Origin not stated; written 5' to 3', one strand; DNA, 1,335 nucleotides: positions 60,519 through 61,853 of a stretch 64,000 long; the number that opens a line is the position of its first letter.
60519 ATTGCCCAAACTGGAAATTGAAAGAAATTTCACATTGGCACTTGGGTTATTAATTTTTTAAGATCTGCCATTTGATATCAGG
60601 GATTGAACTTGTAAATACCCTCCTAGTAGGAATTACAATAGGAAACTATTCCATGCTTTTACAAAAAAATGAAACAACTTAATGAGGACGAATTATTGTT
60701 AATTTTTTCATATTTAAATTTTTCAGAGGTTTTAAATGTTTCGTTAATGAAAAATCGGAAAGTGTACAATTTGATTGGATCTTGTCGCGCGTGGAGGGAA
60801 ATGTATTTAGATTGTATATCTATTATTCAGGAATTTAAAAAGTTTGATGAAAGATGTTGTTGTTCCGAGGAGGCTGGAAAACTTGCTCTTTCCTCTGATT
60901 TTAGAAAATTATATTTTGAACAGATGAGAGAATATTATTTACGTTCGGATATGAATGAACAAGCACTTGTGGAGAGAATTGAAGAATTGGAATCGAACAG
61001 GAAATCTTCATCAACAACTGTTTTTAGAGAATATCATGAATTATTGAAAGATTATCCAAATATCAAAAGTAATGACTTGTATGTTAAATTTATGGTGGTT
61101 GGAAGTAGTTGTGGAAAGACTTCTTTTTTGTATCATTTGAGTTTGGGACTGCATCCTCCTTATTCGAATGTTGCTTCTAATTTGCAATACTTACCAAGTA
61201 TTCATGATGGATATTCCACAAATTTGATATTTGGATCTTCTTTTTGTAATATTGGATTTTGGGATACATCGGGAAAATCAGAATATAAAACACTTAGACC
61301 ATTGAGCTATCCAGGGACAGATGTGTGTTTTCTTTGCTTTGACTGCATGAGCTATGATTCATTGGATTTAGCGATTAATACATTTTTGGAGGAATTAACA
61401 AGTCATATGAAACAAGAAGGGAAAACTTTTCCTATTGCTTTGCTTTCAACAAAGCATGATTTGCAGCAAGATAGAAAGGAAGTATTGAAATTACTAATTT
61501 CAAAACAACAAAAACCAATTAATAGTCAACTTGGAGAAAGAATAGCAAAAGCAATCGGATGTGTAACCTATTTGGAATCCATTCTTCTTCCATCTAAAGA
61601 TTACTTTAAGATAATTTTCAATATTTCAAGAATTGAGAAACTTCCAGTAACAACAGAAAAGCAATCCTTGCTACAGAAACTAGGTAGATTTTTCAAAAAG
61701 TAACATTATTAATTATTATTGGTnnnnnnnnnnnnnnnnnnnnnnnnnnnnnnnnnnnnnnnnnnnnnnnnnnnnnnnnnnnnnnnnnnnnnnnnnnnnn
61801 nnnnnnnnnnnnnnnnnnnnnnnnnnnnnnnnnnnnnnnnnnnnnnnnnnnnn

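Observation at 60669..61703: Second F-box/Rho-GTPase paralogue on the opposite strand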

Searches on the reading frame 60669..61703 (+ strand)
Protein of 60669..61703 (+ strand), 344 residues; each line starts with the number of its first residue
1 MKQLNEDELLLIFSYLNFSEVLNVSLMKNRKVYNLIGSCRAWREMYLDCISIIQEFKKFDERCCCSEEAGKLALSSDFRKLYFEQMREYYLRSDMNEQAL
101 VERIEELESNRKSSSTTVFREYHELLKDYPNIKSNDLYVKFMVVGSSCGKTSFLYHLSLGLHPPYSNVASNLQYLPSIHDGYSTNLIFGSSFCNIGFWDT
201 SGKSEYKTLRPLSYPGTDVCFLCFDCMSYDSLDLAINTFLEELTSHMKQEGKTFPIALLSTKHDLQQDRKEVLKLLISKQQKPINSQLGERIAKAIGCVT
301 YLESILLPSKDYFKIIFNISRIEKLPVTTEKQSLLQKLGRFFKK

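Call 4: search_protein_families(library=pfam, proteins=[window:60669-61703:+], max_evalue=0.1)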
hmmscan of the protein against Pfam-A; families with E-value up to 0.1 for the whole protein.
window:60669-61703:+ (344 aa): 3 families
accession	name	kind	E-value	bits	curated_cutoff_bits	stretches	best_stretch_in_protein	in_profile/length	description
PF00071.28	Ras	-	2.9e-17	63.2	21.6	1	140-304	1-141/162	Ras family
PF08477.19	Roc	-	2.7e-06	28.1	27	1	140-264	1-119/119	Ras of Complex, Roc, domain of DAPkinase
PF12937.12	F-box-like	-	0.026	14.7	24.3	0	9-45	9-34/47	F-box-like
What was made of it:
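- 61077..61628 (+): Rac-like GTPase domain, aa 137-320. Pfam Ras 2.9e-17 (call 4).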

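Call 8: find_homologous_proteins(query=window:60669-61703:+)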
Query window:60669-61703:+ (344 aa): 4 proteins with E <= 0.001 among 1617 candidates.
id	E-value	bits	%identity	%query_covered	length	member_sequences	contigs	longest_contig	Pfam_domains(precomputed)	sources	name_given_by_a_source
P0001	7.6e-198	674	100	87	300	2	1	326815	PF08477.20,PF00071.29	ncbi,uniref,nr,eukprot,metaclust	ncbi:small GTPase [Naegleria gruberi]|uniref:Small GTPase n=1 Tax=Naegleria gruberi TaxID=5762 RepID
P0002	4.0e-17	80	33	48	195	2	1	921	PF00025.28,PF08477.20,PF00071.29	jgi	-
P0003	6.9e-17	80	34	49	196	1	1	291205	PF00025.28,PF08477.20,PF00071.29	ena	-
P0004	2.0e-15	75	32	53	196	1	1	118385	PF00025.28,PF08477.20,PF00071.29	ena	-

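Call 21: find_encoding_contigs(protein=P0125, flank=3000, max_places=6)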
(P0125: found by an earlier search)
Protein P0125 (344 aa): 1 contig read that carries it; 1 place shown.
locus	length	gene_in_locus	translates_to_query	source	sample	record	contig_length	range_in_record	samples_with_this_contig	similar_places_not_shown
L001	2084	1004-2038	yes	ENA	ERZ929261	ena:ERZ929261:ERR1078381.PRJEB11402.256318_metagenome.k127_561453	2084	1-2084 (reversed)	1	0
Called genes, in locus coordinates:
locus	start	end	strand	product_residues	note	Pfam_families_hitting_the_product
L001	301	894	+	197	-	PF06993:DUF1304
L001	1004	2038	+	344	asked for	PF00071:Ras, PF08477:Roc (weak)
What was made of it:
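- Tried and rejected: The only other contig is genomic metagenome DNA (call 21).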

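Call 35: find_homologous_proteins(query=A2, max_evalue=1e-10)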
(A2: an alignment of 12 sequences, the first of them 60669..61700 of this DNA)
Query A2 (12 sequences) (344 aa, profile of the alignment): 11 proteins with E <= 1e-10 among 5935 candidates.
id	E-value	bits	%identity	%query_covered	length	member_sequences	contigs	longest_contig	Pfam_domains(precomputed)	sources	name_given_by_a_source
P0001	3.1e-73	265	100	87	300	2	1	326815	PF08477.20,PF00071.29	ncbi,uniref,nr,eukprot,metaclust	ncbi:small GTPase [Naegleria gruberi]|uniref:Small GTPase n=1 Tax=Naegleria gruberi TaxID=5762 RepID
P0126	1.3e-64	237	26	44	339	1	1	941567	PF00071.29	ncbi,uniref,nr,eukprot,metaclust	ncbi:rho family member [Naegleria gruberi]|uniref:Rho family member n=1 Tax=Naegleria gruberi TaxID=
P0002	3.6e-57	213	33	48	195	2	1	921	PF00025.28,PF08477.20,PF00071.29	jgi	-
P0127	1.1e-53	201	29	48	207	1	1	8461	PF00025.28,PF08477.20,PF00071.29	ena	-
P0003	2.8e-52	197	34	49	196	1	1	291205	PF00025.28,PF08477.20,PF00071.29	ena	-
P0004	9.9e-52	195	32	53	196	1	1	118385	PF00025.28,PF08477.20,PF00071.29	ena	-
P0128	3.1e-51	193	34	50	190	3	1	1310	PF00025.28,PF08477.20,PF00009.34,PF00071.29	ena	-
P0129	1.1e-47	182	30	48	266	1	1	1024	PF08477.20,PF00071.29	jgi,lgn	-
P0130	1.4e-41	161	26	44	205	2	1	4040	-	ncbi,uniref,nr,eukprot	ncbi:predicted protein [Naegleria gruberi]|uniref:Predicted protein n=1 Tax=Naegleria gruberi TaxID=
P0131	1.6e-20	92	-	-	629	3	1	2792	PF08356.19,PF08477.20,PF08355.18,PF13191.13,PF00071.29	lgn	-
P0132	1.8e-13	69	29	22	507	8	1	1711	PF00025.28,PF08477.20,PF00071.29,PF00643.30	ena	-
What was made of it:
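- Tried and rejected: Third word-indexed homologue search with the 12-sequence family alignment (call 35).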

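Call 42: predict_structure(alignment_id=A3)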
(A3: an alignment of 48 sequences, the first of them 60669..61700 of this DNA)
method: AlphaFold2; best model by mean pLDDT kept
length: 344 residues; sequences in the alignment: 48
mean_pLDDT: 72.4   pTM: 0.58
mean pLDDT of the five models: 72.4, 69.8, 69.4, 67.6, 67.5
residues with pLDDT >= 90: 67; 70-90: 114; 50-70: 131; < 50: 32
segments of 3 or more residues with pLDDT < 50: 59-65, 126-134, 162-174
pLDDT, mean of each block of 10 residues (from residue 1): 87 77 75 80 71 55 51 63 61 55 62 55 51 61 89 79 45 51 71 78 64 77 94 94 91 92 84 89 94 95 74 68 64 70 59
secondary structure, 60 per line:
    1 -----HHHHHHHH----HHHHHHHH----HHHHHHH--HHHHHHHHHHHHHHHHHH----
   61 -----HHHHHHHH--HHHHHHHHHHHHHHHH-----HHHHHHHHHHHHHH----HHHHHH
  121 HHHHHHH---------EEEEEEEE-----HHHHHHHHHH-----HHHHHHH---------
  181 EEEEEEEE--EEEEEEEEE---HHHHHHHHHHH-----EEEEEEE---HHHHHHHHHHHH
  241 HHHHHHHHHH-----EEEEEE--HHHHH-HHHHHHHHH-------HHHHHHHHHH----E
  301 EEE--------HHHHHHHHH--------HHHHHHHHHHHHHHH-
elements in order: H6-13 H18-25 H30-36 H39-56 H66-73 H76-91 H97-110 H115-127 E137-144 H150-159 H165-171 E181-188 E191-199 H203-213 E219-225 H229-250 E256-261 H264-268 H270-278 H286-295 E300-303 H312-320 H329-343
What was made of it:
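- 61161..61205 (+): Eight-residue insertion before switch I, then a modified switch I (YLPSIHD for YIPTVFD: T35S, F37H). F28H lies just upstream. AlphaFold pLDDT is below 50 for aa 162-174 (call 42).
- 61467..61514 (+): Rho insert (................). It aligns with Rac1 residues about 122-135. AlphaFold predicts helices 264-268 and 270-278 (call 42).
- On Rho family of small GTPases: The model is helical there (call 42).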

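Call 43: search_protein_representatives(protein=window:60669-61700:+)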
Query: 344 residues. Proteins with E-value up to 0.001 (for the whole library): 5378; up to 1e-10: 935; up to 1e-30: 4. The best 150 are listed.
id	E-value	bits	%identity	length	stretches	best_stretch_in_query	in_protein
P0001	2.4e-198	674.3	100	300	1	45-344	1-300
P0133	3.0e-37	144.8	34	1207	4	139-307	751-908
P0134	6.6e-35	137.1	32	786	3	172-320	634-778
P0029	6.2e-31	124.1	34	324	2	140-319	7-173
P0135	8.3e-26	107.3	49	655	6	202-234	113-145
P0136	1.0e-25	107.0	31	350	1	4-305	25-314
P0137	5.3e-23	98.0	32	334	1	4-307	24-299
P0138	1.0e-22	97.1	34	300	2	138-275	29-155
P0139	2.5e-22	95.8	37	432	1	114-309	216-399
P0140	5.5e-22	94.7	33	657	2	96-312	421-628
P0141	5.5e-22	94.7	37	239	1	165-327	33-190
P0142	5.7e-22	94.6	31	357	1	2-304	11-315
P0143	1.2e-21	93.6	29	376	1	4-314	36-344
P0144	1.2e-21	93.5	29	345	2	172-318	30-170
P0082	1.9e-21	92.9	36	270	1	164-324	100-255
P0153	5.6e-20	88.1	27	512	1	3-315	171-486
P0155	7.2e-20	87.7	30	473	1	2-305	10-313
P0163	1.7e-19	86.5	29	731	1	3-310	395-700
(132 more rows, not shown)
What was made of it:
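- Tried and rejected: The exhaustive search (call 43) was needed instead.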

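Call 45: list_cluster_members(proteins=[P0136, P0137, P0142, P0143, P0153, P0155, P0163, P0133, P0134, P0139])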
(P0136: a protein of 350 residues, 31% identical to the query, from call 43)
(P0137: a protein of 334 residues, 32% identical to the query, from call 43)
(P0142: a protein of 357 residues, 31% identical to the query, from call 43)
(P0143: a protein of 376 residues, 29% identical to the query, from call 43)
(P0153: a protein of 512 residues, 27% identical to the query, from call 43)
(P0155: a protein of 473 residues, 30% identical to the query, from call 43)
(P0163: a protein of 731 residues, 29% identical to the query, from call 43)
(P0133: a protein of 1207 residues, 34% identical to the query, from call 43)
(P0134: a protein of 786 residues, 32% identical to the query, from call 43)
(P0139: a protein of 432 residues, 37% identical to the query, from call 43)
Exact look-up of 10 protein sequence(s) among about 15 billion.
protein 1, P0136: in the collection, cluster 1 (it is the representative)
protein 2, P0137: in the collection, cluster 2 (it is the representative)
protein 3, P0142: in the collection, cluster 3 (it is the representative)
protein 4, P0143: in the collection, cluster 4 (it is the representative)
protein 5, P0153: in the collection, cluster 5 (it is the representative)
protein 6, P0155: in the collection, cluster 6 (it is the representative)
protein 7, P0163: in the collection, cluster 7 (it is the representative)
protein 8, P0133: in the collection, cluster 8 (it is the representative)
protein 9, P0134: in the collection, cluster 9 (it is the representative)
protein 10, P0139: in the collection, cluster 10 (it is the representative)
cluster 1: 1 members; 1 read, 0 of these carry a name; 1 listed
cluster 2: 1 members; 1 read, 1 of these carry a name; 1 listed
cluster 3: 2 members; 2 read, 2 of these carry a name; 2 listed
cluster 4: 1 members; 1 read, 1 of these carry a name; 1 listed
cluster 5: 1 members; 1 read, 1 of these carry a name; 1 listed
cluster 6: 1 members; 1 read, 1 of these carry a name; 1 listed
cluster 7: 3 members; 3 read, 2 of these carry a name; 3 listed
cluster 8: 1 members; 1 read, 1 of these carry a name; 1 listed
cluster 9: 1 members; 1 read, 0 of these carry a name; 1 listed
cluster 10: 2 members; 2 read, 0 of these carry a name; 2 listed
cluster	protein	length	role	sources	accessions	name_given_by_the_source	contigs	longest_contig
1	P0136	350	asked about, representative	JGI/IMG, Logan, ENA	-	-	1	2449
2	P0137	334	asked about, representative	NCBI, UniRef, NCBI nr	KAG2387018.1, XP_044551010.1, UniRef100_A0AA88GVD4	hypothetical protein C9374_002053 [Naegleria lovaniensis] | Uncharacterized protein n=1 Tax=Naegleria lovaniensis TaxID=51637 RepID=A0AA88GVD4_NAELO | uncharacterized protein C9374_002053 [Naegleria lovaniensis]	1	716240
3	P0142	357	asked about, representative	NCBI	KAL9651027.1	hypothetical protein ABK040_012771 [Willaertia magna]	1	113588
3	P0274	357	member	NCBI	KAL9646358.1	hypothetical protein ABK040_014510 [Willaertia magna]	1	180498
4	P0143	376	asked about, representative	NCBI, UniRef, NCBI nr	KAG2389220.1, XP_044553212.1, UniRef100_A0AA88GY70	hypothetical protein C9374_014620 [Naegleria lovaniensis] | Rho family small GTPase n=1 Tax=Naegleria lovaniensis TaxID=51637 RepID=A0AA88GY70_NAELO | uncharacterized protein C9374_014620 [Naegleria lovaniensis]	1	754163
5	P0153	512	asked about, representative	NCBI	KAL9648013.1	hypothetical protein ABK040_012314 [Willaertia magna]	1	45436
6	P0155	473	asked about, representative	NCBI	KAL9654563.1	hypothetical protein ABK040_006627 [Willaertia magna]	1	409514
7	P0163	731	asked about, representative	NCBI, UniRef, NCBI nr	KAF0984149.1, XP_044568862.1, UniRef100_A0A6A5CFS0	hypothetical protein FDP41_007326 [Naegleria fowleri] | F-box domain-containing protein n=1 Tax=Naegleria fowleri TaxID=5763 ... | uncharacterized protein FDP41_007326 [Naegleria fowleri]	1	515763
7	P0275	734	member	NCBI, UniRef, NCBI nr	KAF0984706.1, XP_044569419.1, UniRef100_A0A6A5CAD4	hypothetical protein FDP41_000605 [Naegleria fowleri] | F-box domain-containing protein n=1 Tax=Naegleria fowleri TaxID=5763 ... | uncharacterized protein FDP41_000605 [Naegleria fowleri]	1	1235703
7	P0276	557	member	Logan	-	-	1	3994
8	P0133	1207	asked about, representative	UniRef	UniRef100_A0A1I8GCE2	CASPASE_P10 domain-containing protein n=1 Tax=Macrostomum lignano TaxID=282301 ...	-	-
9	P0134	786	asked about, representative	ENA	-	-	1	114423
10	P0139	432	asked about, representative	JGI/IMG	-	-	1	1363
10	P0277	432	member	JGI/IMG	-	-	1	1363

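Call 56: fold_search(model_id=the predicted structure, library=pdb)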
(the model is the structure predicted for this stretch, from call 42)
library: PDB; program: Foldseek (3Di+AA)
matches with E <= 10: 1948; with E <= 0.001: 1323
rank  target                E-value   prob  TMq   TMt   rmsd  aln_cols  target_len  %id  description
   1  2g0n_B                4.9e-14  1.00  0.47  0.88   2.3       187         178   33  The Crystal Structure of the Human RAC3 in complex with GDP and Chloride (released 2006-05-30)
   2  2h7v_A                5.2e-14  1.00  0.45  0.83   2.6       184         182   34  Co-crystal structure of YpkA-Rac1 (released 2006-09-19)
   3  1g4u_R                6.9e-14  1.00  0.46  0.85   2.9       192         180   33  CRYSTAL STRUCTURE OF THE SALMONELLA TYROSINE PHOSPHATASE AND GTPASE ACTIVATING PROTEIN SPTP BOUND TO RAC1 (released 2001-01-24)
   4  2atx_A                7.8e-14  1.00  0.47  0.82   2.9       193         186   30  Crystal Structure of the TC10 GppNHp complex (released 2005-09-13)
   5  1hh4_A                7.8e-14  1.00  0.46  0.81   4.2       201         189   33  Rac1-RhoGDI complex involved in NADPH oxidase activation (released 2001-08-28)
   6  2g0n_A                1.0e-13  1.00  0.46  0.86   2.5       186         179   33  The Crystal Structure of the Human RAC3 in complex with GDP and Chloride (released 2006-05-30)
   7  4yon_B                1.5e-13  1.00  0.45  0.84   2.7       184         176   34  P-Rex1:Rac1 complex (released 2015-07-01)
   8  3sua_A                2.1e-13  1.00  0.45  0.83   2.9       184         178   34  Crystal structure of the intracellular domain of Plexin-B1 in complex with Rac1 (released 2011-09-07)
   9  2ic5_A                2.2e-13  1.00  0.45  0.85   2.4       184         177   34  Crystal structure of human RAC3 grown in the presence of Gpp(NH)p. (released 2006-10-10)
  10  1a4r_A                2.3e-13  1.00  0.48  0.84   3.1       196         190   28  G12V MUTANT OF HUMAN PLACENTAL CDC42 GTPASE IN THE GDP FORM (released 1999-03-02)
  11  3lw8_A                2.6e-13  1.00  0.44  0.78   3.2       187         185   29  Shigella IpgB2 in complex with human RhoA, GDP and Mg2+ (complex A) (released 2010-03-31)
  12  8s1o                  2.7e-13  1.00  0.45  0.85   2.7       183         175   34  Crystal structure of human Rac1-GDP-Pi (released 2025-09-03)
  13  1ds6_A                2.7e-13  1.00  0.47  0.85   3.1       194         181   33  CRYSTAL STRUCTURE OF A RAC-RHOGDI COMPLEX (released 2000-07-12)
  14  2w2v_D                3.2e-13  1.00  0.45  0.85   2.6       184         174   34  Rac2 (G12V) in complex with GTPgS (released 2009-05-05)
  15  2ov2_E                3.2e-13  1.00  0.46  0.86   2.6       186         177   33  The crystal structure of the human RAC3 in complex with the CRIB domain of human p21-activated kinase 4 (PAK4) (released 2007-03-13)
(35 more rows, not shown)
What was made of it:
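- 61077..61628 (+): Foldseek finds Rac3, Rac1, TC10 and Cdc42 at target TM 0.8-0.88 (call 56).
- On Rho family of small GTPases: The Foldseek top 50 are all Rho-family structures, at target TM 0.77-0.88 apart from one Rac1 fusion construct (call 56).
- Checked: The AlphaFold model matches Rac, Cdc42 and Rho structures at target TM 0.8-0.88 (call 56).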

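Call 64: search_solved_structures(query=window:60669-61700:+, max_evalue=1e-10, show_alignments=1)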
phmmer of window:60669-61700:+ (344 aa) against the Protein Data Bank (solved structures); distinct sequences matched with E-value up to 1e-10: 164 (the best 60 are shown).
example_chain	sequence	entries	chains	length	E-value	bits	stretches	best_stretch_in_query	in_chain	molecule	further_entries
7use_F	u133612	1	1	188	2.6e-24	89.1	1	164-318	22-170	Ras-related C3 botulinum toxin substrate 1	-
3sbd_A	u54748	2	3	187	2.8e-24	89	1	149-316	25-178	Ras-related C3 botulinum toxin substrate 1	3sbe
1hh4_A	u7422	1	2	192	3.6e-24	88.7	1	165-318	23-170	RAS-RELATED C3 BOTULINUM TOXIN SUBSTRATE 1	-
1mh1_A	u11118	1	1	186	4.3e-24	88.4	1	165-317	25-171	RAC1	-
2h7v_A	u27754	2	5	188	4.6e-24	88.3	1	165-317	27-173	Migration-inducing protein 5 | Ras-related C3 botulinum toxin substrate 1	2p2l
1g4u_R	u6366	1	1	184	4.6e-24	88.3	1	165-317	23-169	RAS-RELATED C3 BOTULINUM TOXIN SUBSTRATE 1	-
1i4d_D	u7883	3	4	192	5e-24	88.2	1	165-318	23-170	RAS-RELATED C3 BOTULINUM TOXIN SUBSTRATE 1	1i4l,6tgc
5fi0_B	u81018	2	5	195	5e-24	88.2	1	165-318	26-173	Ras-related C3 botulinum toxin substrate 1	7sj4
8i5v_B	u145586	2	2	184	6e-24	87.9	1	149-316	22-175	Ras-related C3 botulinum toxin substrate 1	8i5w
2vrw_A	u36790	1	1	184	6.2e-24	87.9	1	165-317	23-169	RAS-RELATED C3 BOTULINUM TOXIN SUBSTRATE 1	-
5qqd_A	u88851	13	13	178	6.6e-24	87.8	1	165-316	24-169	Ras-related C3 botulinum toxin substrate 1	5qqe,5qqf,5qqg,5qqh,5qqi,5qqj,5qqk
2fju_A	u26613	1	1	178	6.7e-24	87.8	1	165-317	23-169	Ras-related C3 botulinum toxin substrate 1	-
1he1_C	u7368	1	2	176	6.7e-24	87.8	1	165-316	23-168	RAS-RELATED C3 BOTULINUM TOXIN SUBSTRATE 1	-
1foe_B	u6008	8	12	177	6.7e-24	87.8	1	165-316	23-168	RAS-RELATED C3 BOTULINUM TOXIN SUBSTRATE | ras-related C3 botulinum toxin substrate 1 isoform Rac1 | Ras-related C3 botulinum toxin substrate 1 precursor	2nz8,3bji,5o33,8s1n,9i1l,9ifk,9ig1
9rfb_A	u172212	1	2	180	6.7e-24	87.8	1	165-316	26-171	Ras-related C3 botulinum toxin substrate 1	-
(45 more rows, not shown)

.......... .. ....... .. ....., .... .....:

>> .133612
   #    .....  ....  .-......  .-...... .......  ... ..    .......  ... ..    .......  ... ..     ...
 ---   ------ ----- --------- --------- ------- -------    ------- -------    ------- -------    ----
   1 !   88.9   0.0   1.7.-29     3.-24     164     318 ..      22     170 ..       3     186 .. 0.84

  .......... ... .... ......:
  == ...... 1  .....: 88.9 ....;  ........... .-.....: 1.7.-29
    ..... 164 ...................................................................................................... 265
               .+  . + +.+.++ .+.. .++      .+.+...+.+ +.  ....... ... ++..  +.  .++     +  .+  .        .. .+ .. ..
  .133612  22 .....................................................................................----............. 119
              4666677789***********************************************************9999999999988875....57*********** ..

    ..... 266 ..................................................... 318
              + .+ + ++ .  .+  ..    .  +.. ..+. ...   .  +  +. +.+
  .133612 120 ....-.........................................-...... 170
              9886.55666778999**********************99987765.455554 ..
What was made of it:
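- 61077..61628 (+): PDB Rac1 2.6e-24 (call 64).
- On Rho family of small GTPases: The best PDB sequence hits are all Rac1/2/3, followed by Cdc42 (call 64).
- Checked: Pfam Ras matches at E=2.9e-17 over aa 140-304 (call 4). phmmer against PDB gives Rac1 at 2.6e-24 (call 64).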
